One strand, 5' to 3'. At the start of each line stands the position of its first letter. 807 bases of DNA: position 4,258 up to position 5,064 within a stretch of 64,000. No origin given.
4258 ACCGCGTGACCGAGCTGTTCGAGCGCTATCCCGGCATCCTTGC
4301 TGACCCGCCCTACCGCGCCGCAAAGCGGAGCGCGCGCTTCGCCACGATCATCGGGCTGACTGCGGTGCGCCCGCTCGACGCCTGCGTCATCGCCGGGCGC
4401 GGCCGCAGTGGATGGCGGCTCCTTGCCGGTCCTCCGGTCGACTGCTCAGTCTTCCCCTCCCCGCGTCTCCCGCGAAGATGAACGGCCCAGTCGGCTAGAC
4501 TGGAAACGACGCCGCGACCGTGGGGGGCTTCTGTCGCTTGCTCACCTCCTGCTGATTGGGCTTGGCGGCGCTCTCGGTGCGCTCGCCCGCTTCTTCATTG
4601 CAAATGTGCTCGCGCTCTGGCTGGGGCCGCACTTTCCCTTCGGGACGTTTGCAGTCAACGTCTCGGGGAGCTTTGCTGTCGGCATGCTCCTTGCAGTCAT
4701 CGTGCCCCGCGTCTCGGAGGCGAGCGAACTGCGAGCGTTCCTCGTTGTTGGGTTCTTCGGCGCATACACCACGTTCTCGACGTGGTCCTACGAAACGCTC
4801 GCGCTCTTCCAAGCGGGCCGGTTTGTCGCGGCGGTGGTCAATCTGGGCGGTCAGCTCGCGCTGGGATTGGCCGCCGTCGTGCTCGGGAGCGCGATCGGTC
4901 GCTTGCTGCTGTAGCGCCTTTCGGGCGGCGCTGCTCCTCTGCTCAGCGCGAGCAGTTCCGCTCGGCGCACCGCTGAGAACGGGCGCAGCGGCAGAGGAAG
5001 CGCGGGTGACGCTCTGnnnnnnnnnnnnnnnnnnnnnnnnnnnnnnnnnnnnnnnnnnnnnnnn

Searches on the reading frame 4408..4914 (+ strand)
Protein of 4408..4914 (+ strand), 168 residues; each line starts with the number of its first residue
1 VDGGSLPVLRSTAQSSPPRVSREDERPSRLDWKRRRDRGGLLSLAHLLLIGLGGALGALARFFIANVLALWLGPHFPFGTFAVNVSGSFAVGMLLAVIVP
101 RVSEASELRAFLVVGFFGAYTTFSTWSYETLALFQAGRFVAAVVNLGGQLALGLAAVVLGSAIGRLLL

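Call 4: search_protein_families(library=pfam, proteins=[window:4408-4914:+], max_evalue=0.01)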
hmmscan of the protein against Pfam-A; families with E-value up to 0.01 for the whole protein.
window:4408-4914:+ (168 aa): 1 family
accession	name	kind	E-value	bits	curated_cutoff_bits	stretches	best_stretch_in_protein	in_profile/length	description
PF02537.21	CRCB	-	1.3e-26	93.4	32.9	1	48-160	1-102/103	CrcB-like protein, Camphor Resistance (CrcB)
